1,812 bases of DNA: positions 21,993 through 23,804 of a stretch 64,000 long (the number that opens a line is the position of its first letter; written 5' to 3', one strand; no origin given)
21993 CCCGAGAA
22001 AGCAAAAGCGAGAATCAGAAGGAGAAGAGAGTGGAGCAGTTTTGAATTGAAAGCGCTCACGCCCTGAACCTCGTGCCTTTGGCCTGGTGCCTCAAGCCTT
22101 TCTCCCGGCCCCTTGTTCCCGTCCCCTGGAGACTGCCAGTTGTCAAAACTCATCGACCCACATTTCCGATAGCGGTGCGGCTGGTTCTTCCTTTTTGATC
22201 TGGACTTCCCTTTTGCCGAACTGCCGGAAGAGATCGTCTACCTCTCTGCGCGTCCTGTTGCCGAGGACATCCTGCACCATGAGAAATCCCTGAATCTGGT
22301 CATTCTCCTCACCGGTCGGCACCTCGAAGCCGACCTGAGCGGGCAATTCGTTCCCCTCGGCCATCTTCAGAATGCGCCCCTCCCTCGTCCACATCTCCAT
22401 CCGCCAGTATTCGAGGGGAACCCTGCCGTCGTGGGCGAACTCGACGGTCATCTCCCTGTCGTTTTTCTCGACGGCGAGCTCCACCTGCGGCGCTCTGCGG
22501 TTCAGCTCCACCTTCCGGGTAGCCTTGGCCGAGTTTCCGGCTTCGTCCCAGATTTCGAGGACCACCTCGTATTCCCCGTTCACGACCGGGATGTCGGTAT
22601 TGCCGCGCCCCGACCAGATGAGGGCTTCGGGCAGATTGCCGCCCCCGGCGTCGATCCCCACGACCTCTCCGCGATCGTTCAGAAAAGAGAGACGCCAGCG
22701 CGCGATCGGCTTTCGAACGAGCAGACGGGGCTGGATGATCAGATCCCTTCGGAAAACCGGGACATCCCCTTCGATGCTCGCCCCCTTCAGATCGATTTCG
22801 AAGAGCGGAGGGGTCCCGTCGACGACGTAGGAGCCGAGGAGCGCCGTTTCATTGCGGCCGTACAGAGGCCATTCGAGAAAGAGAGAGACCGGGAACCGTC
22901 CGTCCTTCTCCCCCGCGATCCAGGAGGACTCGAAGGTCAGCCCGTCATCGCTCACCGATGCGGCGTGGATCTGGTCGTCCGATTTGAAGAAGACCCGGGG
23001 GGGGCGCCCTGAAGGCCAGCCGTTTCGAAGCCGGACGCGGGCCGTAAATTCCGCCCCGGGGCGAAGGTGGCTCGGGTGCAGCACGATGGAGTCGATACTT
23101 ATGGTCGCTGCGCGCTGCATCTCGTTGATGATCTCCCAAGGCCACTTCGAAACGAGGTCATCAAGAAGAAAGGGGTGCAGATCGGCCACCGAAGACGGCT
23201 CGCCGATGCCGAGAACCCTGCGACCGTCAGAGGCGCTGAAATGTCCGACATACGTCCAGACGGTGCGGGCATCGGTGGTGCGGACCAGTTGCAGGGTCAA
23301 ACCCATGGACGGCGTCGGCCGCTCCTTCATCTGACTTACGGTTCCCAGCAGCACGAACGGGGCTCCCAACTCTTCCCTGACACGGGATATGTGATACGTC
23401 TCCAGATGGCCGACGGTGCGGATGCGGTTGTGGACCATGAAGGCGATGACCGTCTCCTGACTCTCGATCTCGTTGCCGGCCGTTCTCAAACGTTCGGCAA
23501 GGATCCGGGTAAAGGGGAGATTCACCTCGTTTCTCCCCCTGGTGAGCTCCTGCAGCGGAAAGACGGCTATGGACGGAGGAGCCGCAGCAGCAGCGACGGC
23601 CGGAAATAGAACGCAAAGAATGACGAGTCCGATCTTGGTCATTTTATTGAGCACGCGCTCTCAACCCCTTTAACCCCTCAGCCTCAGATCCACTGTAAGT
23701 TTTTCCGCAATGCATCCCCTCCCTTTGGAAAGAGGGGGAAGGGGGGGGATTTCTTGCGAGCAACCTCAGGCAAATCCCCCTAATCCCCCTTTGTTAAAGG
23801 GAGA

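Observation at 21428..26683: Three proteins with one LpoB/DUF799/PelC-like fold signature plus a large OM barrel: a candidate outer-membrane export or assembly module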

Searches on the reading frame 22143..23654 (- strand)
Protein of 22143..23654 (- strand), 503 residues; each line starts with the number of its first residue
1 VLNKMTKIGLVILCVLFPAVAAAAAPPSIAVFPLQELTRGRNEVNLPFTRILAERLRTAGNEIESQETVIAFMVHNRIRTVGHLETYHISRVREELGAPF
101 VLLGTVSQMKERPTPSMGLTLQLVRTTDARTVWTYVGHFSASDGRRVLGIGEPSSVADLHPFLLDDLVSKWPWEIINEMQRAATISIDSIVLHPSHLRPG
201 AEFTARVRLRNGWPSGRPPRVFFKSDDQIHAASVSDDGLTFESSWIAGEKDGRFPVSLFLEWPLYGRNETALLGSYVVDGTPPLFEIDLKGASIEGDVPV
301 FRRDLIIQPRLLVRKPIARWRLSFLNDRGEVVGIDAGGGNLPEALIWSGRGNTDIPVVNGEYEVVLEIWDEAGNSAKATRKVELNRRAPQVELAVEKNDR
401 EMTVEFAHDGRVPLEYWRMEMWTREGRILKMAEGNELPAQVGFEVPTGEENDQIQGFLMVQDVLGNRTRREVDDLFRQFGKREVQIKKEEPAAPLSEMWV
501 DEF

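Call 3: search_protein_families(library=pfam, proteins=[window:22143-23654:-], max_evalue=0.1)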
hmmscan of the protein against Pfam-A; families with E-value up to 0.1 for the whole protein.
window:22143-23654:- (503 aa): 1 family
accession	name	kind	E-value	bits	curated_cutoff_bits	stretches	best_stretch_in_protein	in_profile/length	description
PF16403.11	Bact_surface_Ig-like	-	0.049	14.1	27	1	339-383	29-70/71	Bacterial surface protein, Ig-like domain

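Call 14: search_protein_families(library=ncbifam, proteins=[window:22143-23654:-], max_evalue=0.1)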
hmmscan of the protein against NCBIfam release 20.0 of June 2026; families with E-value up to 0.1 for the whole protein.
window:22143-23654:- (503 aa): 0 families

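Call 15: find_homologous_proteins(query=window:22143-23654:-)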
Query window:22143-23654:- (503 aa): 108 proteins with E <= 0.001 among 8000 candidates.
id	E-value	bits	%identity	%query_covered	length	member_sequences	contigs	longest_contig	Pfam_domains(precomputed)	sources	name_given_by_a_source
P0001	0.0e+0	1133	100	99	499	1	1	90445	-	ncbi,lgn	-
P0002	9.5e-233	792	65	100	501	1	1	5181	-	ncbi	-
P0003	5.0e-222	756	64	99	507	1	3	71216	-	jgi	jgi:TolB-like protein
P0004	7.8e-217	739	63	100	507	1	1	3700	-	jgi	jgi:TolB-like protein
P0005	2.8e-208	711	66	88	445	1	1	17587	-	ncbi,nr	ncbi:MAG: hypothetical protein IH614_16115 [Desulfuromonadales bacterium]|nr:hypothetical protein [D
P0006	5.1e-203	694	63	99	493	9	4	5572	-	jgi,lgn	jgi:TolB-like protein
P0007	3.2e-201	688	60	100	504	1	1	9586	-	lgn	-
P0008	5.3e-199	680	62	94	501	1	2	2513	-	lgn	-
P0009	3.0e-198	678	59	100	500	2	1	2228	-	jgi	jgi:TolB-like protein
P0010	4.1e-198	678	61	93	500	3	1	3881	-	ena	-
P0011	2.5e-197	675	62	98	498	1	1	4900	-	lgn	-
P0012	1.5e-195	669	59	100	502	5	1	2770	-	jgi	-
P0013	6.3e-194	664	59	100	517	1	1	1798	-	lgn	-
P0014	1.0e-193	663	59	98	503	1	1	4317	-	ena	-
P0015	1.4e-193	663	59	97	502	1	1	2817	-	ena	-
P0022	7.4e-186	637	58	98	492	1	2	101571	-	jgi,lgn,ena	-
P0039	1.7e-173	596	52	100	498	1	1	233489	-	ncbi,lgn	-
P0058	2.9e-165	569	53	99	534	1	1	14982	-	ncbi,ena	-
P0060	9.1e-165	568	54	94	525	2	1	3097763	-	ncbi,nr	ncbi:hypothetical protein [Desulfurivibrio alkaliphilus]|nr:hypothetical protein [Desulfurivibrio al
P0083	2.9e-147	510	45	97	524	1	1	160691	-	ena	-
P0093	5.7e-134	466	46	94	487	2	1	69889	-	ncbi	-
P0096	5.3e-124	433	43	96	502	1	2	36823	-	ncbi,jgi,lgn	-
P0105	9.0e-86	307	33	96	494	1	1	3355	PF13860.13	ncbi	-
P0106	1.2e-85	307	34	98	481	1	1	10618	PF13860.13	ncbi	-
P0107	1.3e-85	306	36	98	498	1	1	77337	-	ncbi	-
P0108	2.1e-61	227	32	92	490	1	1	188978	PF13860.13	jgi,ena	-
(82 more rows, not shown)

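Call 19: find_related_loci(query=A3, collection=genome_contigs, flank=10000)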
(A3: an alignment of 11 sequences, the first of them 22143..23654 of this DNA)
Query A3 (503 aa) in genome_contigs; peptide patterns used: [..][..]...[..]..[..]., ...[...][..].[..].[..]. (x = any residue, [..] = any of these).
43 stretches matched a pattern; 13 encode a relative of the query (tblastn E <= 1e-3); 12 distinct loci.
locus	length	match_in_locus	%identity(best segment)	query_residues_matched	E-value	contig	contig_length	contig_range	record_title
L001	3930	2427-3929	65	1-503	0e+0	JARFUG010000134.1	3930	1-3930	MAG: Desulfuromonadales bacterium isolate QDN-W04B-4228_sbin_13 NODE_15843_length_3930_cov_22.864774, whole genome shotg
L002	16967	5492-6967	66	10-503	0e+0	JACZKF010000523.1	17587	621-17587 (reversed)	MAG: Desulfuromonadales bacterium isolate MAG38 geobacteraceae_2_contig_1254741, whole genome shotgun sequence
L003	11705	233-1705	52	4-503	2e-178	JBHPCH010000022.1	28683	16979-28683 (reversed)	Thermodesulfobacteriota bacterium isolate SAG AM-311-B10 NODE_22_length_28683_cov_28.109718, whole genome shotgun sequen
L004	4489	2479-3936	54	10-503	0e+0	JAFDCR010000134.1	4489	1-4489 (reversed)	MAG: Deltaproteobacteria bacterium isolate MB4D_Bin_23 MB4D_Bin_23_MB4D_0306_000001764864, whole genome shotgun sequence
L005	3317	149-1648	52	10-503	5e-175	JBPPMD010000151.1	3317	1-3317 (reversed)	MAG: Desulfuromonadales bacterium isolate BIOS2019_out_135 k131_369188, whole genome shotgun sequence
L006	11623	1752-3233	48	11-503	3e-152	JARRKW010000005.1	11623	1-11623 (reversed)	MAG: Desulfuromonadaceae bacterium isolate Spart_056_MAG scaffold_438, whole genome shotgun sequence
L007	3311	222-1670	48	19-503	3e-154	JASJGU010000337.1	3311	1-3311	MAG: Desulfuromusa sp. isolate ChS5.bin.3 ChesSed_k141_1448734, whole genome shotgun sequence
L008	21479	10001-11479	46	5-503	8e-134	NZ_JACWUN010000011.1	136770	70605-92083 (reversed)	Pelovirga terrestris strain M08fum NODE_11_length_136770_cov_51.205975, whole genome shotgun sequence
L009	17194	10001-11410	49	32-503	5e-141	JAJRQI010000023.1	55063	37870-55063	MAG: Deltaproteobacteria bacterium isolate Dive100_bin10.46 k141_220099, whole genome shotgun sequence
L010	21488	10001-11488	49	5-503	1e-162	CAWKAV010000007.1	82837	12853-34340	MAG: uncultured delta proteobacterium isolate MFD09779.bin.1.290 genome assembly, contig: contig_20166, whole genome sho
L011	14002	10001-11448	47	10-494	3e-136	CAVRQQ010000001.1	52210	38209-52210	MAG: uncultured delta proteobacterium isolate MFD03804.bin.1.96 genome assembly, contig: contig_15417, whole genome shot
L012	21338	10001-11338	46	32-476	5e-62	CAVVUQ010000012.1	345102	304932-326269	MAG: uncultured delta proteobacterium isolate MFD02979.bin.1.211 genome assembly, contig: contig_57443, whole genome sho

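Call 20: list_cluster_members(proteins=[P0001, P0105, P0106, P0107, P0108, P0096, P0093, P0039, P0058, P0022])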
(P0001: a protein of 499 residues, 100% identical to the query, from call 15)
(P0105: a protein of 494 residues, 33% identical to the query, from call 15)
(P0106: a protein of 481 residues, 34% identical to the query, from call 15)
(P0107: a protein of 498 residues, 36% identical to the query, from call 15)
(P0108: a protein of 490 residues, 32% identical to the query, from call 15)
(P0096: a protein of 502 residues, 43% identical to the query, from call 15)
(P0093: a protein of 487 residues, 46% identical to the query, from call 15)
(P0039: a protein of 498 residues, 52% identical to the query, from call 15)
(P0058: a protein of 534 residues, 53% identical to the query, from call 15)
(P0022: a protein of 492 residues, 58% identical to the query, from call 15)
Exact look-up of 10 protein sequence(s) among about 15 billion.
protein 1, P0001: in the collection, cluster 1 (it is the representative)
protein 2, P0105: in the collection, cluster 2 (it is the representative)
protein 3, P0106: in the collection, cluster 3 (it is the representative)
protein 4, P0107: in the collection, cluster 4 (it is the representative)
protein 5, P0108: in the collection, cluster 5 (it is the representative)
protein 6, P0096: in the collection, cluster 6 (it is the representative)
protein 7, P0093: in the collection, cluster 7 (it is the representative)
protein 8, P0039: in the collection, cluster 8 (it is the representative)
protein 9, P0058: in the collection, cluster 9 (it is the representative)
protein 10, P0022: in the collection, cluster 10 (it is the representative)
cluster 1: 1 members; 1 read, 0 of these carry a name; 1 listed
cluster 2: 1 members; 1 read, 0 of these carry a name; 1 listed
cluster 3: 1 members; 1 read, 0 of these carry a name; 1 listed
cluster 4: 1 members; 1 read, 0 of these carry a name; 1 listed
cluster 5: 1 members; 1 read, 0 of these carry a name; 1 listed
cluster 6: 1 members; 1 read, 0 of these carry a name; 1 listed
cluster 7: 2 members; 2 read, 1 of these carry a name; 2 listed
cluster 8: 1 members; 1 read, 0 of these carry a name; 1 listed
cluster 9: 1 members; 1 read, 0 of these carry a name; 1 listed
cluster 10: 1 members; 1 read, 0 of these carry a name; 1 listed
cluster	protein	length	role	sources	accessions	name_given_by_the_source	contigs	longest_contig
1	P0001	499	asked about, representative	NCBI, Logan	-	-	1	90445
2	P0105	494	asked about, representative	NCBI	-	-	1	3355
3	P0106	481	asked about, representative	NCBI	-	-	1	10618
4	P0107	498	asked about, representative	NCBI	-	-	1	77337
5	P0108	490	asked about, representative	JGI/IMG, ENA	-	-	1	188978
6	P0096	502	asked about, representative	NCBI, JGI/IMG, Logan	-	-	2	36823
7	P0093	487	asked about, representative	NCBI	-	-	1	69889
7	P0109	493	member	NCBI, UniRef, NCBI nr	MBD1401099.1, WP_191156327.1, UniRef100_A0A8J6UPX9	hypothetical protein [Pelovirga terrestris] | FlgO domain-containing protein n=1 Tax=Pelovirga terrestris TaxID=2771352 ...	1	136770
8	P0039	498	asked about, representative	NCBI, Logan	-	-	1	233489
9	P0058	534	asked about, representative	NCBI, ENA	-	-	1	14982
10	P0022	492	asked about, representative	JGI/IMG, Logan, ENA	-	-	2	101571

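Call 21: find_encoding_contigs(protein=P0107, flank=10000, max_places=3)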
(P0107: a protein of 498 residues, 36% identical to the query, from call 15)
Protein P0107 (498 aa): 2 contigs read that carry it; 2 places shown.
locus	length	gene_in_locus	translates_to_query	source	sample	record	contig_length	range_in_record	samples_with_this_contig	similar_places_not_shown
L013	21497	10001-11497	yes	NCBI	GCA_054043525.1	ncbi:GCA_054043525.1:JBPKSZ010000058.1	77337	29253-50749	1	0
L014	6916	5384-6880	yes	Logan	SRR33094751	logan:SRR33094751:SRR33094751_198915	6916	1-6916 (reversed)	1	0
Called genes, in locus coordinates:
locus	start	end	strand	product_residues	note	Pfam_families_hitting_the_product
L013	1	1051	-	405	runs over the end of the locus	PF01436:NHL (weak)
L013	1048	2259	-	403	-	PF14522:Cytochrome_C7 (faint), PF14537:Cytochrom_c3_2 (faint), PF22113:Mtrc-MtrF_II-IV_dom (weak), PF09699:Paired_CXXCH_1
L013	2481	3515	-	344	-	PF07719:TPR_2 (faint), PF13424:TPR_12 (faint), PF00578:AhpC-TSA, PF08534:Redoxin, PF23914:TPR_CcmH_CycH (faint), PF00515:TPR_1 (faint), PF13181:TPR_8 (faint), PF14559:TPR_19 (weak), +4 more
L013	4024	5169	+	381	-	PF09699:Paired_CXXCH_1 (weak)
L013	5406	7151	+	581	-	PF02085:Cytochrom_CIII (faint), PF14522:Cytochrome_C7 (faint), PF14537:Cytochrom_c3_2 (faint), PF09699:Paired_CXXCH_1, PF22113:Mtrc-MtrF_II-IV_dom, PF09699:Paired_CXXCH_1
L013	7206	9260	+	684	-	-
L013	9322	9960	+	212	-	-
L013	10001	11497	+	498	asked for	-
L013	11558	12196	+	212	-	-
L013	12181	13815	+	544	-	PF13145:Rotamase_2 (weak), PF00639:Rotamase (faint), PF13145:Rotamase_2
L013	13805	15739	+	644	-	-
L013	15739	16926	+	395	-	-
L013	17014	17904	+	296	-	PF01436:NHL (faint), PF17170:DUF5128 (faint)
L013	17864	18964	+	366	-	PF09699:Paired_CXXCH_1 (faint)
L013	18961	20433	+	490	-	-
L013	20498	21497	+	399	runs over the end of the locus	PF14522:Cytochrome_C7 (faint), PF09699:Paired_CXXCH_1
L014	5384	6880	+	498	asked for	-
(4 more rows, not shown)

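Call 22: find_encoding_contigs(protein=P0108, flank=10000, max_places=3)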
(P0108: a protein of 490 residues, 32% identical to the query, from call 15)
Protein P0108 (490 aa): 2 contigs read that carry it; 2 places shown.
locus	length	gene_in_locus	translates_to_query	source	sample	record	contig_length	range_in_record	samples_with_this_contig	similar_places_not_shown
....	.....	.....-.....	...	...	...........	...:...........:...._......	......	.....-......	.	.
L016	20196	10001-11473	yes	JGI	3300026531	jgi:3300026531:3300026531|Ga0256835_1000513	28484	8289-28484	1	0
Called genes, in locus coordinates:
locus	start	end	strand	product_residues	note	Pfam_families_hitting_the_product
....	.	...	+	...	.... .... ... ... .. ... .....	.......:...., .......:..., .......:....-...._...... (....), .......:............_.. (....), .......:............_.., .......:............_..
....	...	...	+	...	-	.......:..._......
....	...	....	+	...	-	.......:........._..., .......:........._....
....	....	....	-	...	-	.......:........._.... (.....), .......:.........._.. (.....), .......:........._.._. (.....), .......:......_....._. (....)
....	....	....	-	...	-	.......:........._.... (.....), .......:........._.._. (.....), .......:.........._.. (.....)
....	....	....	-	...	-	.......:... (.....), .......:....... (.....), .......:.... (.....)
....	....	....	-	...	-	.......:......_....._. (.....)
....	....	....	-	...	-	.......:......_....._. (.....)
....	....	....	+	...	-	-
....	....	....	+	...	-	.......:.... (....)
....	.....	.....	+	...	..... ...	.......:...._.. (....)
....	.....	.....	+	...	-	-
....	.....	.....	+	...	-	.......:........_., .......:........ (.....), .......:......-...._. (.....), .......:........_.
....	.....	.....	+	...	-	-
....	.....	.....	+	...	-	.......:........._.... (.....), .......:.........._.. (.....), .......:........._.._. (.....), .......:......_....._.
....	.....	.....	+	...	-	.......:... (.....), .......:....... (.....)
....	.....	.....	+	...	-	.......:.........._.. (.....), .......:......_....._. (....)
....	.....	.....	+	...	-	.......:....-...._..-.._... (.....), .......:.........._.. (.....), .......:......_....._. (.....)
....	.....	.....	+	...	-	-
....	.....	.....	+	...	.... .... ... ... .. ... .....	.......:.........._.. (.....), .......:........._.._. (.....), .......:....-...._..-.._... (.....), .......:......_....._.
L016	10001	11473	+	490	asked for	PF13860:FlgD_ig (weak)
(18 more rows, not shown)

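Call 54: predict_structure(alignment_id=A5)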
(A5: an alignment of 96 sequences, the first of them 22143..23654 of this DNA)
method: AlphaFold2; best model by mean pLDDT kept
length: 503 residues; sequences in the alignment: 96
mean_pLDDT: 86.5   pTM: 0.62
mean pLDDT of the five models: 86.5, 85.8, 85.3, 84.2, 84.0
residues with pLDDT >= 90: 276; 70-90: 177; 50-70: 26; < 50: 24
segments of 3 or more residues with pLDDT < 50: 480-499, 501-503
pLDDT, mean of each block of 10 residues (from residue 1): 82 70 70 90 90 95 93 90 90 87 94 94 92 96 81 91 95 83 75 96 95 80 95 93 97 95 81 94 96 90 95 94 96 95 94 88 98 97 92 83 84 88 86 87 76 82 88 63 39 45 43
secondary structure, 60 per line:
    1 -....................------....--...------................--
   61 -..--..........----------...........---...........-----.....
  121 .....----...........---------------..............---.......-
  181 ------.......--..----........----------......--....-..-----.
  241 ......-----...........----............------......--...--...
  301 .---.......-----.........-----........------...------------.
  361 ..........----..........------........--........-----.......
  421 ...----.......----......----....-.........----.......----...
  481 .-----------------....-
elements in order: H2-21 E28-31 E34-36 E43-45 H46-58 H66-75 H86-96 E100-110 E116-125 E130-140 H156-169 H173-179 E187-193 E202-209 E220-225 E228-231 E240-246 E252-262 E267-278 E285-290 E293-295 E298-301 E305-311 E317-325 E331-338 E345-347 E360-370 E375-384 E391-398 E401-408 E414-423 E428-434 E439-444 H449-452 E454-462 E467-473 H478-481 H499-502

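Call 57: fold_search(model_id=the predicted structure, library=pdb)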
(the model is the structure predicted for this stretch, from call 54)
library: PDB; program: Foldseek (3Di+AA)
matches with E <= 10: 1951; with E <= 0.001: 414
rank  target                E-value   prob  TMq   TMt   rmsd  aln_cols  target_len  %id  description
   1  7ad7_B                3.3e-10  1.00  0.18  0.16  25.6       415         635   10  Crystal structure of human complement C5 in complex with the K8 bovine knob domain peptide. (released 2021-03-10)
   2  6wdq_C                5.9e-10  1.00  0.21  0.31  16.0       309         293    9  IL23/IL23R/IL12Rb1 signaling complex (released 2021-02-24)
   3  8eok_G                7.3e-10  1.00  0.18  0.15  19.4       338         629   12  Structure of the C3bB proconvertase in complex with lufaxin and factor Xa (released 2023-08-30)
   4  5e53_A                7.6e-10  1.00  0.20  0.30  14.0       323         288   10  Crystal structure of chicken CNTN1 FN1-FN3 domains (released 2016-08-31)
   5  2jll                  1.3e-09  1.00  0.25  0.30  15.9       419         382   10  Crystal structure of NCAM2 IgIV-FN3II (released 2009-11-17)
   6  6xi3                  2.0e-09  1.00  0.23  0.27  15.2       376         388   10  Crystal structure of tetra-tandem repeat in extending region of large adhesion protein (released 2020-10-14)
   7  5mzv_C                2.3e-09  1.00  0.23  0.34  15.4       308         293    9  IL-23:IL-23R:Nb22E11 complex (released 2018-01-03)
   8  1xf1_A                2.4e-09  1.00  0.27  0.17  18.5       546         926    9  Structure of C5a peptidase- a key virulence factor from Streptococcus (released 2005-11-22)
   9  7mrs_A                2.9e-09  1.00  0.21  0.31  15.0       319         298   11  Zebrafish CNTN4 APPb complex (released 2022-01-05)
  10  2yn3_C                3.4e-09  1.00  0.27  0.43  11.2       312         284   12  Structural insight into the giant calcium-binding adhesin SiiE: implications for the adhesion of Salmonella enterica t (released 2013-04-03)
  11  5e53_B                3.7e-09  1.00  0.21  0.31  13.7       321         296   11  Crystal structure of chicken CNTN1 FN1-FN3 domains (released 2016-08-31)
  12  5i5k_B                3.7e-09  1.00  0.19  0.08  25.7       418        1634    8  Structure of complement C5 in complex with eculizumab (released 2016-03-16)
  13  7mrq                  4.2e-09  1.00  0.24  0.35  11.6       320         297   12  Chicken CNTN4 FN1-FN3 domains with T751A, V752A, Y781A, E786A mutations (released 2022-01-05)
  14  7bj3                  5.1e-09  1.00  0.28  0.17  11.3       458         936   10  ScpA from Streptococcus pyogenes, S512A active site mutant (released 2021-05-12)
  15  7yzx_A                5.7e-09  1.00  0.26  0.16  12.6       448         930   10  ScpA from Streptococcus pyogenes, D783A mutant. (released 2022-08-31)
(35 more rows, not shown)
